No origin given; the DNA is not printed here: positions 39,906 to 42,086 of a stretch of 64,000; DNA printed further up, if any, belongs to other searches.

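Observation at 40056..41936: Secreted protein with tandem Cys/Asp-rich MopE-type metal-binding repeats fused to a LamG-like lectin domain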

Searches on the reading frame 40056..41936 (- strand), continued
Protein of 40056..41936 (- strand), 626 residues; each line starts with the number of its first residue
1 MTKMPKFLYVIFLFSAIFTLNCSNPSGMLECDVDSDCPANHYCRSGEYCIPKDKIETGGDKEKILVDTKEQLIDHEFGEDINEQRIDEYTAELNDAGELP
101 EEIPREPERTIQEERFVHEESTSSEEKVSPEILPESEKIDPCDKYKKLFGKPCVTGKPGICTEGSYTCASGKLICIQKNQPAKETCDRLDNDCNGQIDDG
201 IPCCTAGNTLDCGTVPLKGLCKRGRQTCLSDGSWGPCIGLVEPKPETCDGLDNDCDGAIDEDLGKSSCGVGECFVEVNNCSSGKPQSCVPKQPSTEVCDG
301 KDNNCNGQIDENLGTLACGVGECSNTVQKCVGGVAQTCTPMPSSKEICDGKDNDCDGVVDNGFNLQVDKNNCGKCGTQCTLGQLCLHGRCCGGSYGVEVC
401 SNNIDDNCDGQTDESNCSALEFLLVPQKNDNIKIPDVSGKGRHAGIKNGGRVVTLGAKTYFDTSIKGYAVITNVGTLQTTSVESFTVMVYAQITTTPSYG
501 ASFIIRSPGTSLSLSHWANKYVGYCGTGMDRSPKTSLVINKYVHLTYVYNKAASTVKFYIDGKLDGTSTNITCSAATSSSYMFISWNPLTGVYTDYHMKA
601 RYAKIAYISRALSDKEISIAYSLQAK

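Call 17: find_encoding_contigs(protein=P0067, flank=10000, max_places=3)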
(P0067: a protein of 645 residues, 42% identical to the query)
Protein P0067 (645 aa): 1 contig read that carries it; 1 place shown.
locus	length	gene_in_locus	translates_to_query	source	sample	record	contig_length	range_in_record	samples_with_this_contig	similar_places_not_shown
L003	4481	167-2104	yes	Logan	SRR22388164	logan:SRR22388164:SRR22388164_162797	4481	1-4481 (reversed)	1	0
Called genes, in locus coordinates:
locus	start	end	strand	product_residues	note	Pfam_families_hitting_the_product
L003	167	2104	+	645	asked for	PF11617:Cu-binding_MopE (weak)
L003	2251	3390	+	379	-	PF04230:PS_pyruv_trans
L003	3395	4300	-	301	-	PF04432:FrhB_FdhB_C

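Call 27: search_protein_families(library=pfam, proteins=[L002:3-2096:-], max_evalue=10)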
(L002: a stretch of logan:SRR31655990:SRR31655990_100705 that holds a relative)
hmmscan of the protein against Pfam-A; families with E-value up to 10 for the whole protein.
L002:3-2096:- (698 aa): 2 families
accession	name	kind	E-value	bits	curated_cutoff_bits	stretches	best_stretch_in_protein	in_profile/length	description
PF21379.2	Gp6-like_1st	-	0.0039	17.4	27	1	117-160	14-56/74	Baseplate wedge protein gp6-like, helical domain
PF19545.4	DUF6069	-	0.069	13.7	27.2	1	436-473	52-91/129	Family of unknown function (DUF6069)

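Call 28: search_protein_families(library=ncbifam, proteins=[L002:3-2096:-], max_evalue=10)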
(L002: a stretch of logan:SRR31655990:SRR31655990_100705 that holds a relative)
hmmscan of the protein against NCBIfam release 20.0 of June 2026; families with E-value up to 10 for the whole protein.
L002:3-2096:- (698 aa): 1 family
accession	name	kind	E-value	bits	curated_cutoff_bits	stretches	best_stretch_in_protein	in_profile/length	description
NF001276.0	PRK00235.1-2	equivalog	0.59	9.5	322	1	38-94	194-248/260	adenosylcobinamide-GDP ribazoletransferase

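Call 64: find_encoding_contigs(protein=P0008, flank=10000, max_places=2)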
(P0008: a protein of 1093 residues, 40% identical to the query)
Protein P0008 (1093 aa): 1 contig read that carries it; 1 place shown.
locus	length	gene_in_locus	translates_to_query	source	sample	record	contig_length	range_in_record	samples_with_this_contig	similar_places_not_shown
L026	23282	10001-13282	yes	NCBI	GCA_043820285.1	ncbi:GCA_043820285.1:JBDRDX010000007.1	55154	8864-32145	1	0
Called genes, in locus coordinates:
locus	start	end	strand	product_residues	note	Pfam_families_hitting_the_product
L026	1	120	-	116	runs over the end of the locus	-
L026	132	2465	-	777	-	-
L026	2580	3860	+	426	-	PF05697:Trigger_N, PF00254:FKBP_C, PF05698:Trigger_C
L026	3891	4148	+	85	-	-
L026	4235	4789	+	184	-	-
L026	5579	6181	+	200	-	PF01351:RNase_HII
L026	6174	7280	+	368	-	PF04230:PS_pyruv_trans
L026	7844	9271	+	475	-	-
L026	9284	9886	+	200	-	PF11617:Cu-binding_MopE (weak)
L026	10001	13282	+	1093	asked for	PF11617:Cu-binding_MopE (faint)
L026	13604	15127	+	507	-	PF14010:PEPcase_2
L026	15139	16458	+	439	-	PF00155:Aminotran_1_2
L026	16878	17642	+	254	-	-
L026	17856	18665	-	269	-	PF00483:NTP_transferase, PF12804:NTP_transf_3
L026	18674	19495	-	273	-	PF01370:Epimerase, PF04321:RmlD_sub_bind, PF16363:GDP_Man_Dehyd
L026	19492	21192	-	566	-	PF00587:tRNA-synt_2b, PF04073:tRNA_edit, PF03129:HGTP_anticodon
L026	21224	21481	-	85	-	-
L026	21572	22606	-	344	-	PF01073:3Beta_HSD, PF01370:Epimerase, PF02719:Polysacc_synt_2, PF04321:RmlD_sub_bind, PF07993:NAD_binding_4, PF16363:GDP_Man_Dehyd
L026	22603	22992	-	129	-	PF05523:FdtA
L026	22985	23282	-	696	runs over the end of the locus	PF04760:IF2_N, PF00009:GTP_EFTU, PF00025:Arf (faint), PF01926:MMR_HSR1, PF22042:EF-G_D2, PF11987:IF-2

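Call 65: find_encoding_contigs(protein=P0088, flank=10000, max_places=2)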
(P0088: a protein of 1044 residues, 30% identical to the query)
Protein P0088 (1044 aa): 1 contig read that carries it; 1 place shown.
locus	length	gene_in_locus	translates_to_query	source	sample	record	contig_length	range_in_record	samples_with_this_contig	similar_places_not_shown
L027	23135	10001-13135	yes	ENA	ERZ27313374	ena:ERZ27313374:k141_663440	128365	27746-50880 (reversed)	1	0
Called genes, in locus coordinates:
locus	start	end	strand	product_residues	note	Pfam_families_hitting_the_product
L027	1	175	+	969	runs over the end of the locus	PF17957:Big_7 (faint), PF20622:Big_15 (faint), PF13529:Peptidase_C39_2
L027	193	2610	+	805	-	-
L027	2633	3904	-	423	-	PF00069:Pkinase, PF03109:ABC1 (faint), PF07714:PK_Tyr_Ser-Thr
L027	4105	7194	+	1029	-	PF16819:DUF5074 (faint), PF07494:Reg_prop (faint), PF07495:Y_Y_Y, PF00990:GGDEF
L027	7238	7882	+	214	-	PF00440:TetR_N, PF17932:TetR_C_24 (weak), PF17938:TetR_C_29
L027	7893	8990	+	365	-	PF13185:GAF_2, PF01590:GAF, PF13492:GAF_3 (weak), PF00990:GGDEF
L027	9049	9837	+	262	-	PF10677:DUF2490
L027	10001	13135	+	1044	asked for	PF11617:Cu-binding_MopE (weak), PF13385:Laminin_G_3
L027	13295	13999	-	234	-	PF00072:Response_reg, PF00486:Trans_reg_C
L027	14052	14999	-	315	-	PF00512:HisKA, PF02518:HATPase_c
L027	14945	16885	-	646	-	PF02310:B12-binding, PF04055:Radical_SAM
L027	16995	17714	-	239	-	-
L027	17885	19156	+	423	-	PF05368:NmrA (weak), PF01073:3Beta_HSD, PF01370:Epimerase, PF13460:NAD_binding_10, PF16363:GDP_Man_Dehyd (weak), PF07993:NAD_binding_4 (weak)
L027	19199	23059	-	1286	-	PF11617:Cu-binding_MopE (weak), PF02412:TSP_3 (weak), PF11617:Cu-binding_MopE (weak), PF02412:TSP_3, PF11617:Cu-binding_MopE (weak)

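Call 70: search_protein_families(library=ncbifam, proteins=[L002:4335-5000:+, L002:5006-5347:+, L002:5340-6398:+], max_evalue=0.001)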
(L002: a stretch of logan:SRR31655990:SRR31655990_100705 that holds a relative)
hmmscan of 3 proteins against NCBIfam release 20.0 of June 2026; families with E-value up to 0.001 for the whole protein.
L002:4335-5000:+ (221 aa): 15 families
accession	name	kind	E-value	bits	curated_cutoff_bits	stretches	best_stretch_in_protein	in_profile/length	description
NF058614.1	PPMAGASynPpgS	equivalog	7.5e-40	136.7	370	1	4-216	3-218/226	polyprenyl-phospho-N-acetylgalactosaminyl synthase PpgS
TIGR04182.1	glyco_TIGR04182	equivalog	2.7e-30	105.7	325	1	4-215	3-212/293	S-layer glycoprotein N-glycosyltransferase AglJ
NF047588.1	GlcsyltransPgfSStrep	equivalog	4.5e-17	62.2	500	1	1-163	1-169/308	glycosyltransferase PgfS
TIGR03937.1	PgaC_IcaA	equivalog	7e-14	51.6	422.3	1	5-106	49-154/407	poly-beta-1,6-N-acetyl-D-glucosamine synthase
NF041391.1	DPhHxTase_Halo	equivalog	1.1e-13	50.7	375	1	9-164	3-156/213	dolichyl-phosphate hexose transferase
NF007986.1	PRK10714.1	equivalog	1.1e-09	37.8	529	1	3-203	8-211/316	undecaprenyl-phosphate 4-deoxy-4-formamido-L-arabinose transferase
TIGR04283.1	glyco_like_mftF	equivalog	1.4e-09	37.9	182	1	5-74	3-72/221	TIGR04283 family arsenosugar biosynthesis glycosyltransferase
TIGR03469.1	HpnB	hypoth_equivalog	5.4e-09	35.5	379.25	1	4-147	47-205/386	hopene-associated glycosyltransferase HpnB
TIGR03965.1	mycofact_glyco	equivalog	2.3e-08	33.4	280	1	5-117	78-194/467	mycofactocin biosynthesis glycosyltransferase MftF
NF007482.0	PRK10073.1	equivalog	4.6e-07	29.1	423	1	4-74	9-85/334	glycosyltransferase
NF041875.1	EPS_EpsD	equivalog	3e-06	26.9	370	1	5-112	3-115/325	exopolysaccharide biosynthesis glycosyltransferase EpsD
NF047683.1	TeichurnBiosyTuaG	equivalog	5.7e-06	26.1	400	1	5-101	10-110/252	teichuronic acid biosynthesis protein TuaG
TIGR03111.1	glyc2_xrt_Gpos1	hypoth_equivalog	4.2e-05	22.5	363.95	1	5-108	53-162/439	TIGR03111 family XrtG-associated glycosyltransferase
NF041865.1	EpsU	equivalog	6e-05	22.2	700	1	4-106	42-151/394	exopolysaccharide biosynthesis GT2 family glycosyltransferase EpsU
TIGR04195.1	S_glycosyl_SunS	equivalog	0.00015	20.7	350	1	7-55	63-111/421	SunS family peptide S-glycosyltransferase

L002:5006-5347:+ (113 aa): 0 families

L002:5340-6398:+ (352 aa): 13 families
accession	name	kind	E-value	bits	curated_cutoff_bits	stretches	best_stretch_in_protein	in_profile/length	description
TIGR01556.1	rhamnosyltran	subfamily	3.1e-15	56.1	200.55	1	33-222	21-201/281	rhamnosyltransferase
TIGR03937.1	PgaC_IcaA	equivalog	1.3e-14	54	422.3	1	3-117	44-158/407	poly-beta-1,6-N-acetyl-D-glucosamine synthase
NF038302.1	EPS_HpsE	equivalog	1.9e-10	40.2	300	1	6-134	3-136/307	hormogonium polysaccharide biosynthesis glycosyltransferase HpsE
NF038299.1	EPS_HpsN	equivalog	9.6e-09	34.6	425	1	4-221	1-220/317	hormogonium polysaccharide biosynthesis glycosyltransferase HpsN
TIGR03965.1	mycofact_glyco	equivalog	1.2e-08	34.3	280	1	5-222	75-281/467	mycofactocin biosynthesis glycosyltransferase MftF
NF047683.1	TeichurnBiosyTuaG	equivalog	7.7e-08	32.3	400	1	2-143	4-145/252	teichuronic acid biosynthesis protein TuaG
TIGR03469.1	HpnB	hypoth_equivalog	3.4e-07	29.6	379.25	1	4-190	44-232/386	hopene-associated glycosyltransferase HpnB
TIGR03472.1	HpnI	equivalog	3.9e-06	25.9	310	1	18-197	55-228/373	bacteriohopanetetrol glucosamine biosynthesis glycosyltransferase HpnI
NF041875.1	EPS_EpsD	equivalog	3.8e-05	23.2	370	1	8-222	3-207/325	exopolysaccharide biosynthesis glycosyltransferase EpsD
NF007482.0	PRK10073.1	equivalog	5.9e-05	22.2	423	1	3-121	5-121/334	glycosyltransferase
TIGR04242.1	nodulat_NodC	equivalog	9.6e-05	21.5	550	1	3-130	47-175/395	chitooligosaccharide synthase NodC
NF053739.1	GlytfEpsEBac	equivalog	0.00017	20.6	450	1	4-77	1-78/265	glycosyltransferase EpsE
TIGR04283.1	glyco_like_mftF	equivalog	0.00022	20.9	182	0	8-219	3-183/221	TIGR04283 family arsenosugar biosynthesis glycosyltransferase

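Call 71: search_protein_families(library=pfam, proteins=[L001:8112-9629:-, L001:11832-12935:-, L001:12932-13975:-, L001:6640-7821:-, L026:7844-9271:+, L001:17622-19751:+], max_evalue=0.01)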
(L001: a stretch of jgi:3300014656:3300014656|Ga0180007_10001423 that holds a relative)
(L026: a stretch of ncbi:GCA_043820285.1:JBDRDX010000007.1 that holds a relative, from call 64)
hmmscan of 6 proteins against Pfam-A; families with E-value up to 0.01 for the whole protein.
L001:8112-9629:- (505 aa): 0 families

L001:11832-12935:- (367 aa): 0 families

L001:12932-13975:- (347 aa): 0 families

L001:6640-7821:- (393 aa): 0 families

L026:7844-9271:+ (475 aa): 5 families
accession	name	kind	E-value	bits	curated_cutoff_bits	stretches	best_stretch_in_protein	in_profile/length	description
PF18283.7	CBM77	-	1.3e-05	26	25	0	157-215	40-99/108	Carbohydrate binding module 77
PF08614.16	ATG16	-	0.00031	21.4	33.7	1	232-301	72-133/200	Autophagy protein 16 (ATG16)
PF03961.19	FapA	-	0.00059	20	31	1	174-302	108-228/272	Flagellar Assembly Protein A beta solenoid domain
PF15908.10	HMMR_C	-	0.0025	18.5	28.6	1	223-309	48-134/157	Hyaluronan mediated motility receptor C-terminal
PF14932.11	HAUS-augmin3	-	0.0062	16.5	29.4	1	227-301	66-139/260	HAUS augmin-like complex subunit 3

L001:17622-19751:+ (709 aa): 1 family
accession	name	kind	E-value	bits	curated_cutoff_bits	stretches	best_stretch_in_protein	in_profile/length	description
PF13231.12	PMT_2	-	2e-05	25.3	26.1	1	136-292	5-154/160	Dolichyl-phosphate-mannose-protein mannosyltransferase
